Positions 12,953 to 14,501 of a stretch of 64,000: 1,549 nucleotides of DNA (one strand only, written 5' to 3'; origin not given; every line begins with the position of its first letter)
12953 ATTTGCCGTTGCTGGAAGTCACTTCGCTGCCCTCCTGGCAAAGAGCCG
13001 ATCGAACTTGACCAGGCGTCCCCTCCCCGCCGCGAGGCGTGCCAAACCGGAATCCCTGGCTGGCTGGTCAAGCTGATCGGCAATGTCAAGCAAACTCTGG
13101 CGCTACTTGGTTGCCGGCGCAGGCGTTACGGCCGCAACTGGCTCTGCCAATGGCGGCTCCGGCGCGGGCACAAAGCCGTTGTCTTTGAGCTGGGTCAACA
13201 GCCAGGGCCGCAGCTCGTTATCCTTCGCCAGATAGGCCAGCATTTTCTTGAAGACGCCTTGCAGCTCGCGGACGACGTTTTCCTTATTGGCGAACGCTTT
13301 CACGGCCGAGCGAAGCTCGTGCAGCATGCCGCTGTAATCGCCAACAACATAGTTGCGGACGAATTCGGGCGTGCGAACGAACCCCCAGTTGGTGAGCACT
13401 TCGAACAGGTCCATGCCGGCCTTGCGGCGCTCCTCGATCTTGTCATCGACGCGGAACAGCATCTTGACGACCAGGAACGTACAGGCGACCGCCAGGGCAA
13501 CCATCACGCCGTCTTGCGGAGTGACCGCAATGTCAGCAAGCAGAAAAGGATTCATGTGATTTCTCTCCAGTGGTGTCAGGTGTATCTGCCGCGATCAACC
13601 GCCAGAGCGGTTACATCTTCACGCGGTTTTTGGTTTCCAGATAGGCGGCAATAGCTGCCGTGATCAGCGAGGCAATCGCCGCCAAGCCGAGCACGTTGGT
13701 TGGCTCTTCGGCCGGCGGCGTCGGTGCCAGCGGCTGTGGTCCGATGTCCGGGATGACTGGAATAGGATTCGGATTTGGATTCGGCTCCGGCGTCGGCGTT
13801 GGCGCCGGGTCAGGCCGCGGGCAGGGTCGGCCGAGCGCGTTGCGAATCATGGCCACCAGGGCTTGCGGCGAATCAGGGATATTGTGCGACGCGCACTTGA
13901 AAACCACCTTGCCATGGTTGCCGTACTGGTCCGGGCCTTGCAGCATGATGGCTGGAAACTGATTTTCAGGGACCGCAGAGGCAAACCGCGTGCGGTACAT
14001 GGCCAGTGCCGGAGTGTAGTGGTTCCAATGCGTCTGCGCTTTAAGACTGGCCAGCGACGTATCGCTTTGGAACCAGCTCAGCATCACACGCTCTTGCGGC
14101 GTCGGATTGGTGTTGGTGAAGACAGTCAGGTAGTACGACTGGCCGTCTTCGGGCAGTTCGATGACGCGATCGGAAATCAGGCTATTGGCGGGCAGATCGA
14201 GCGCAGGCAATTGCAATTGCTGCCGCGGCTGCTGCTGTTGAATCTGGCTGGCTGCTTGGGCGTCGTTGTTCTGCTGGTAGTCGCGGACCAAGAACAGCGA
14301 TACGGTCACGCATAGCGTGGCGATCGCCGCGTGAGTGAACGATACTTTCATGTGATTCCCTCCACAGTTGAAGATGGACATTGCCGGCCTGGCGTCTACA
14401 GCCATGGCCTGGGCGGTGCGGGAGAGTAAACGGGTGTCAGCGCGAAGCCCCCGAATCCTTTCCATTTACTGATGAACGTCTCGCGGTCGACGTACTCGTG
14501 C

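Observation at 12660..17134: Cluster of about 9 exported, lipo- and peptidase-like proteins between the capsid and neck genes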

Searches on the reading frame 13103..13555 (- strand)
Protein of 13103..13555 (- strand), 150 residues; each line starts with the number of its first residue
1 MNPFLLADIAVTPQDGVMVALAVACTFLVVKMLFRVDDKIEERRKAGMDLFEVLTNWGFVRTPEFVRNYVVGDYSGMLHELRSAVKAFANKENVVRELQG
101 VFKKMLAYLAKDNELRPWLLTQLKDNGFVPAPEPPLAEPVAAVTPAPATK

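Call 6: search_protein_families(library=pfam, max_evalue=1, proteins=[window:13103-13555:-])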
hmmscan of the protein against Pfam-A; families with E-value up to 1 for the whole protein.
window:13103-13555:- (150 aa): 0 families

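Call 7: search_protein_families(library=phrogs, max_evalue=0.1, proteins=[window:13103-13555:-])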
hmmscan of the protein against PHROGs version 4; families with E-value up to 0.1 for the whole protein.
window:13103-13555:- (150 aa): 1 family
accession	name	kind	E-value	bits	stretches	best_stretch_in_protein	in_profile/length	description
phrog_13363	-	unknown function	0.018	15.1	1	61-148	69-153/318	-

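Call 16: search_protein_families(library=ncbifam, max_evalue=1, proteins=[window:13103-13555:-])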
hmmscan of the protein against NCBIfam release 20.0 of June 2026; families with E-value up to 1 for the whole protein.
window:13103-13555:- (150 aa): 0 families

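Call 67: search_protein_families(library=padloc, max_evalue=0.01, proteins=[window:13103-13555:-])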
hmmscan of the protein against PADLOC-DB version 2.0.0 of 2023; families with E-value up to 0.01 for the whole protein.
window:13103-13555:- (150 aa): 0 families
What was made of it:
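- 13103..13555 (-): g8: single-pass membrane protein, predicted N-out/C-in, with a helical cytoplasmic domain of about 115 aa. Conserved fourth gene and holin or trigger candidate. No Pfam, PHROG or PADLOC family (calls 6, 7, 67).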

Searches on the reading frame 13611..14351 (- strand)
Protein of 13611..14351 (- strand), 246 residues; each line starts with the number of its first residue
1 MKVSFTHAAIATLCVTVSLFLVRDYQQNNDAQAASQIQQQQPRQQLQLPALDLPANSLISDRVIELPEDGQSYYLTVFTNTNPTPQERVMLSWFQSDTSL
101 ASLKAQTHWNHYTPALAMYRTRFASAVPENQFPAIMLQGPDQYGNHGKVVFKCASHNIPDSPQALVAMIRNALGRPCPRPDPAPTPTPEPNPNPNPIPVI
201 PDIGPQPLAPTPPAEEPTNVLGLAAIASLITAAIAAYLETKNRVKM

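Call 6: search_protein_families(library=pfam, max_evalue=1, proteins=[window:13611-14351:-])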
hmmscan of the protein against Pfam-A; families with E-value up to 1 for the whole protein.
window:13611-14351:- (246 aa): 2 families
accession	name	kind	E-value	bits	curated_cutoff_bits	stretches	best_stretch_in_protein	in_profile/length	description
PF05887.16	Trypan_PARP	-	0.15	12.5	100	1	177-229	66-119/134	Procyclic acidic repetitive protein (PARP)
PF25323.1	6TM_PilS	-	0.36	10.9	27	1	3-39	124-160/189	PilS-like transmembrane domain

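Call 7: search_protein_families(library=phrogs, max_evalue=0.1, proteins=[window:13611-14351:-])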
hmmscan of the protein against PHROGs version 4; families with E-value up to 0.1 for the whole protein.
window:13611-14351:- (246 aa): 0 families

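Call 16: search_protein_families(library=ncbifam, max_evalue=1, proteins=[window:13611-14351:-])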
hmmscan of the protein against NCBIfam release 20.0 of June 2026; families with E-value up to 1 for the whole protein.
window:13611-14351:- (246 aa): 3 families
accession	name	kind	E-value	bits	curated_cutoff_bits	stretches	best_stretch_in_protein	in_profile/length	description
NF033186.1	internalin_K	exception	0.055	11.9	1100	1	166-207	498-538/604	class 1 internalin InlK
NF037973.1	metallo_SslE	exception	0.061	10.6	3000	1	175-208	51-83/1519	lipoprotein metalloprotease SslE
NF038367.1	OM_lipo_TUL4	subfamily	0.11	12.8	75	1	2-95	6-91/149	TUL4 family lipoprotein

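Call 37: find_homologous_proteins(query=window:13611-14351:-, max_evalue=0.001)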
Query window:13611-14351:- (246 aa): 19 proteins with E <= 0.001 among 1553 candidates.
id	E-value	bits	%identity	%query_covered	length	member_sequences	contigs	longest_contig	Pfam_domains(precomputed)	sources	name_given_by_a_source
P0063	2.0e-159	547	100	100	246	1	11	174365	-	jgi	jgi:hypothetical protein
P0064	1.1e-73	266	51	94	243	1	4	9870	-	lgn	-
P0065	3.6e-38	150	40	87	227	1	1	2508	-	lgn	-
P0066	7.1e-33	132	31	96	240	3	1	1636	-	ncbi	-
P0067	8.2e-31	126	39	62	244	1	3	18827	-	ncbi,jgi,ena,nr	ncbi:MAG TPA: hypothetical protein VND64_33735 [Pirellulales bacterium]|nr:hypothetical protein [Pir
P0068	4.6e-30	123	35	70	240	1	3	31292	-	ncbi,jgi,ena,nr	ncbi:MAG TPA: hypothetical protein VMV69_18080 [Pirellulales bacterium]|nr:hypothetical protein [Pir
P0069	5.1e-30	123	41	55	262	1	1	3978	-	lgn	-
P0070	1.2e-26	112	38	74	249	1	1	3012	-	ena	-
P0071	2.5e-26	111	43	46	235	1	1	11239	-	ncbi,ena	-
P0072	4.1e-25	107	39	69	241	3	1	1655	-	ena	-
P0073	1.8e-22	98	34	67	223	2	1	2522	-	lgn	-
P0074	2.2e-20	92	34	68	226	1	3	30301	-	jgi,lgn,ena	-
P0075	2.5e-19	88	32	65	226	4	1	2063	-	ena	-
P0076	2.5e-19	88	34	46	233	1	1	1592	-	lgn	-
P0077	8.7e-19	86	35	73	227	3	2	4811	-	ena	-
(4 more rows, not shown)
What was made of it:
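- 13611..14351 (-): g7: bitopic membrane protein. N-terminal TM, periplasmic helix, thioredoxin-fold domain without CxxC (LPEDG motif), Pro-rich stalk (PNPNPNP), C-terminal TM. Obligate partner of g6. Homologues are named Pirellulales (call 37).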

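Call 46: predict_structure(alignment_id=A2)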
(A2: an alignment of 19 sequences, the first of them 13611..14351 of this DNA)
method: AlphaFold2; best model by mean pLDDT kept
length: 246 residues; sequences in the alignment: 19
mean_pLDDT: 79.0   pTM: 0.50
mean pLDDT of the five models: 79.0, 78.6, 76.0, 76.0, 75.6
residues with pLDDT >= 90: 99; 70-90: 66; 50-70: 64; < 50: 17
segments of 3 or more residues with pLDDT < 50: 47-54, 177-179
pLDDT, mean of each block of 10 residues (from residue 1): 62 86 81 70 50 50 74 96 97 96 95 97 97 97 91 96 95 67 67 57 58 57 84 87 65
secondary structure, 60 per line:
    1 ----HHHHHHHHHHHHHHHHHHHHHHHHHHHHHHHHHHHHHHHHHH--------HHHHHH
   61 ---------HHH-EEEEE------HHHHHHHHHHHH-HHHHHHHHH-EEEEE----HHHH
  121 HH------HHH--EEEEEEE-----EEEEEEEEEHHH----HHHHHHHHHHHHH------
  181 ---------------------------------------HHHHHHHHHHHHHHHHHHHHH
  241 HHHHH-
elements in order: H5-46 H55-60 E74-78 H85-96 H98-106 E108-112 H117-122 E134-140 E146-154 H162-174 H220-245
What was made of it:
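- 13611..14351 (-): AF2 model pLDDT 79 (call 46).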

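Call 67: search_protein_families(library=padloc, max_evalue=0.01, proteins=[window:13611-14351:-])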
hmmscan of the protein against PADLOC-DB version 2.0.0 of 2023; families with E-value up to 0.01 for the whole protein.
window:13611-14351:- (246 aa): 0 families
